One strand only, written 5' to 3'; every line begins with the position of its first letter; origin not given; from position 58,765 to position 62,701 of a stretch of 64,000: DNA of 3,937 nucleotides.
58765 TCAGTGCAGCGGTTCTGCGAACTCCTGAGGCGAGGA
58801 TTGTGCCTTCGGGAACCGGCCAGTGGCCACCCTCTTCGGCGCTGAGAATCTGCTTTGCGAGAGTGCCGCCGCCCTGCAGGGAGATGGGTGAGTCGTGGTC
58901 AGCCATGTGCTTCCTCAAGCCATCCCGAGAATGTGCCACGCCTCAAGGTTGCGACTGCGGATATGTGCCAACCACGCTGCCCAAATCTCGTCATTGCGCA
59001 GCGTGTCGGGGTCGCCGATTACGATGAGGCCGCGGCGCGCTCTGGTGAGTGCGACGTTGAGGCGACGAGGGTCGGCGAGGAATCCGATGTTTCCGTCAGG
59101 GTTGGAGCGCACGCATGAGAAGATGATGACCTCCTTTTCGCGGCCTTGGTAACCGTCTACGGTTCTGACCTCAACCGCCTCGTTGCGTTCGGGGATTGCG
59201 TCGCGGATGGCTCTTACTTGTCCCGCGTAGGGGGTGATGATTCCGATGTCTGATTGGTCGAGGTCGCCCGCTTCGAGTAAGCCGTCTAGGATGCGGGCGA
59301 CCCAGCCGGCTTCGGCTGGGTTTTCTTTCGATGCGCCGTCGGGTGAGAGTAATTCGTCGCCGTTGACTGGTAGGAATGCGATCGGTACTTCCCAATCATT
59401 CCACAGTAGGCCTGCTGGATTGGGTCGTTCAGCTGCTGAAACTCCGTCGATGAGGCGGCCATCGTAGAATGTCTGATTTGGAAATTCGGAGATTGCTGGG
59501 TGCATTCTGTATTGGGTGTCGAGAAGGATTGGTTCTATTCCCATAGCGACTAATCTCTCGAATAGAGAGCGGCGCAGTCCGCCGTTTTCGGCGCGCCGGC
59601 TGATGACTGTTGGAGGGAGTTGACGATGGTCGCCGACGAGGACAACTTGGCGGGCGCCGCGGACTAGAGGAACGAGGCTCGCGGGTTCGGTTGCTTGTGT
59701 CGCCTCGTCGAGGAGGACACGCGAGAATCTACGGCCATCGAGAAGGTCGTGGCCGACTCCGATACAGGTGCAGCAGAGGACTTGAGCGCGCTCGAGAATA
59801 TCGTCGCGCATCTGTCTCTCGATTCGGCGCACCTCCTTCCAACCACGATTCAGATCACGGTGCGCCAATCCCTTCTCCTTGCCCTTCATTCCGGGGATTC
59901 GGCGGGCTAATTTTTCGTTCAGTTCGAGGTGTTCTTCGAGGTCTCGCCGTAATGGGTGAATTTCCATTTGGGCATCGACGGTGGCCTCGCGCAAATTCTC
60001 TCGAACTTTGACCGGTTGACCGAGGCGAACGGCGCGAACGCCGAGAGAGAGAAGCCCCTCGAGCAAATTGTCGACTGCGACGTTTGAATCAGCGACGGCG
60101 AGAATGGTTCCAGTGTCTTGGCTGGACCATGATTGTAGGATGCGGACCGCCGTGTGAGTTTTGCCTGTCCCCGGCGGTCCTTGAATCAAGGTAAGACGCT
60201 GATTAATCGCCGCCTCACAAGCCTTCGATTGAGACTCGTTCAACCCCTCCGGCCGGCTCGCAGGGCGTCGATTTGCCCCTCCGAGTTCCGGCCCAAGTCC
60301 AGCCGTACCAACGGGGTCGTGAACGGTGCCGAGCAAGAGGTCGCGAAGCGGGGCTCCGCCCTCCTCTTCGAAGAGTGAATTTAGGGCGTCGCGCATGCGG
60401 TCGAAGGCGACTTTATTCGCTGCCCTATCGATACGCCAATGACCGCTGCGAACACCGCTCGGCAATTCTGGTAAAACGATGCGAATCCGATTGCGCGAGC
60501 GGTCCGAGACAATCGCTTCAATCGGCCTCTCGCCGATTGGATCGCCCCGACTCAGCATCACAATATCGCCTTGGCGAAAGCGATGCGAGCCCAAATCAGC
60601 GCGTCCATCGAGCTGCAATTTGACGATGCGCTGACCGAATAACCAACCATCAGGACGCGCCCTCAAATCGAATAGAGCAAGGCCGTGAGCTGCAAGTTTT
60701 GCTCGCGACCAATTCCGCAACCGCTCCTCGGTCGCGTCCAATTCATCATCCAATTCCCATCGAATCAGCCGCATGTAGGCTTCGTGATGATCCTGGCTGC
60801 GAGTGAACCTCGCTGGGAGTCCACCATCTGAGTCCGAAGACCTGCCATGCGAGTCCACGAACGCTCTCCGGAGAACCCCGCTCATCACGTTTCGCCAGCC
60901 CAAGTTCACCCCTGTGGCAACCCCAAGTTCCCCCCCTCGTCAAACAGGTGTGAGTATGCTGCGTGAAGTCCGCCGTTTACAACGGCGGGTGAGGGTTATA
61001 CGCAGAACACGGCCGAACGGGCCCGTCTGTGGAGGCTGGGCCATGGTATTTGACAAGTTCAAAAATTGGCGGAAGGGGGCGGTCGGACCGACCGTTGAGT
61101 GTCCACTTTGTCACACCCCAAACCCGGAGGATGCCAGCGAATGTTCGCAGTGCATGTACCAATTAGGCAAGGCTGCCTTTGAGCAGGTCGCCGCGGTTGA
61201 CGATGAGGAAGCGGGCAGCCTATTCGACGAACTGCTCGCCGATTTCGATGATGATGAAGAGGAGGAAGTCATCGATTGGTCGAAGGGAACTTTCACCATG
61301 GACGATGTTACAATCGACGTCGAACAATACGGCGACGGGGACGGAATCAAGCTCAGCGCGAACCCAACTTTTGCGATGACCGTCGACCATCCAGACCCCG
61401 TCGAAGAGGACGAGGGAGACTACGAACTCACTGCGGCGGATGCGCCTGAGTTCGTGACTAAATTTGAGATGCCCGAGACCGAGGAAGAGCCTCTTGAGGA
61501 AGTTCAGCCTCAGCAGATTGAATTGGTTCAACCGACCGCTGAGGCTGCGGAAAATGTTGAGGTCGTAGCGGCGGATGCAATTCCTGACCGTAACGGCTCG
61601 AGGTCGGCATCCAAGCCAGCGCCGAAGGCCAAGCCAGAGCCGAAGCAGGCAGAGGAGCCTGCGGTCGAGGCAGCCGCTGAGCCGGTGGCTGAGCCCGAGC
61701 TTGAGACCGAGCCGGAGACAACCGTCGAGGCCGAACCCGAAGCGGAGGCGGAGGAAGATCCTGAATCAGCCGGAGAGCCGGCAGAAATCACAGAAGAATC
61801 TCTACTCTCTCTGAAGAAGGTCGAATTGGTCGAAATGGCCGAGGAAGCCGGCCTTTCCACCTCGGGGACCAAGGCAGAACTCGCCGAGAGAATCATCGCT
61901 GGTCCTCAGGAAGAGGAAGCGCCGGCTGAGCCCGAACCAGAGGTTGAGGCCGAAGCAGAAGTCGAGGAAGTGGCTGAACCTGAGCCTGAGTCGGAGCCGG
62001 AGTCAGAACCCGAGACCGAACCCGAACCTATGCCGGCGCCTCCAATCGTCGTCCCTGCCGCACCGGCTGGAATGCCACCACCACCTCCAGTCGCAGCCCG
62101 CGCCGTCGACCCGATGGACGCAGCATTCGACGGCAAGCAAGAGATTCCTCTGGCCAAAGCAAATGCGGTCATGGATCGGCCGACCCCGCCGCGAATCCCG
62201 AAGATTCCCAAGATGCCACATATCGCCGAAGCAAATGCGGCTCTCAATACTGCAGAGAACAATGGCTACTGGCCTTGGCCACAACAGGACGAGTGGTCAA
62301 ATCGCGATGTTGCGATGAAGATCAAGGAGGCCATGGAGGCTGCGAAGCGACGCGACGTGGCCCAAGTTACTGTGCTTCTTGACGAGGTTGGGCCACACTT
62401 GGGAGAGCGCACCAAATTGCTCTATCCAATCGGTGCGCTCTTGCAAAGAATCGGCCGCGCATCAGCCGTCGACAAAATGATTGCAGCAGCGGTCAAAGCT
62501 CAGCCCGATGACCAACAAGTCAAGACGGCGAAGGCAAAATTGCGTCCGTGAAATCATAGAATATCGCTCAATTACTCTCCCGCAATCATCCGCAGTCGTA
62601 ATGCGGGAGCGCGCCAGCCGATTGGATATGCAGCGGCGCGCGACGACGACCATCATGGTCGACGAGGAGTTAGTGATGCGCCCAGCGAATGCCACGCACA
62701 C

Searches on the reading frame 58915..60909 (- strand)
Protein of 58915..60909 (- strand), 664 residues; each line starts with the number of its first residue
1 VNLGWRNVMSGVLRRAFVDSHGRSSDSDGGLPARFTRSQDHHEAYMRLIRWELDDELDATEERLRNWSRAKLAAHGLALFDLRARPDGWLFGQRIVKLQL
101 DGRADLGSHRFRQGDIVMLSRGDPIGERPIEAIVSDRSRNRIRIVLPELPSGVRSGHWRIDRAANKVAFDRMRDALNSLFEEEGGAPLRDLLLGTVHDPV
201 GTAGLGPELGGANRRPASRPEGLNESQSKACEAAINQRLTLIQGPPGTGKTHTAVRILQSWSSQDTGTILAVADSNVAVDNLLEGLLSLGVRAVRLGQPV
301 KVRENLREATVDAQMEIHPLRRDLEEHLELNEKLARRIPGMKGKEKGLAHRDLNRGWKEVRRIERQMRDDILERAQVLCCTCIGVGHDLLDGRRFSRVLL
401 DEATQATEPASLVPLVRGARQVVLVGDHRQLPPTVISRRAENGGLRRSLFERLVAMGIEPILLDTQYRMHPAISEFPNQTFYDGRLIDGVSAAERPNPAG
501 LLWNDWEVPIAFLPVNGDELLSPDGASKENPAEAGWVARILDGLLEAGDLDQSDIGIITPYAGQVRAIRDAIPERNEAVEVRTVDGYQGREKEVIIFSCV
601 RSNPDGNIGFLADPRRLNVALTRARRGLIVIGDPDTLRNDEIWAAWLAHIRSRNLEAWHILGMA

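Call 49: search_protein_families(library=pfam, proteins=[window:58915-60909:-], max_evalue=0.0001)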
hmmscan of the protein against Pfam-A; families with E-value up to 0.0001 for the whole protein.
window:58915-60909:- (664 aa): 6 families
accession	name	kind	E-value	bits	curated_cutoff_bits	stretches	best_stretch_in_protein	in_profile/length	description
PF13087.12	AAA_12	-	2e-63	214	27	1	445-634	1-194/195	AAA domain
PF13086.12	AAA_11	-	1e-52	179.9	27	1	223-438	2-257/257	AAA domain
PF13604.12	AAA_30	-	2.2e-12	47.6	27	1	223-285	2-65/191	AAA domain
PF13245.12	AAA_19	-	4.3e-10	40.3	25.1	1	227-433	1-131/134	AAA domain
PF01443.25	Viral_helicase1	-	1.7e-06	28.4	21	0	578-631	176-227/228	Viral superfamily 1 RNA helicase core domain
PF21138.3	SMUBP-2_HCS1_1B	-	1.3e-05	25.4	27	1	46-146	5-109/129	Helicase SMUBP-2/HCS1, 1B domain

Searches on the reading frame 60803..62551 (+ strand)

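Call 49: search_protein_families(library=pfam, proteins=[window:60803-62551:+], max_evalue=0.0001)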
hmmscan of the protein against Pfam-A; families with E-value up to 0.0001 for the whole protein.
window:60803-62551:+ (582 aa): 2 families
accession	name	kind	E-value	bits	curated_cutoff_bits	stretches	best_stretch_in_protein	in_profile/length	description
PF18953.6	SAP_new25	-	1.4e-06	28.2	26.3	1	339-366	10-37/51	SAP domain-containing new25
PF02037.33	SAP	-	8.6e-06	25.7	23.9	1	336-365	4-33/37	SAP domain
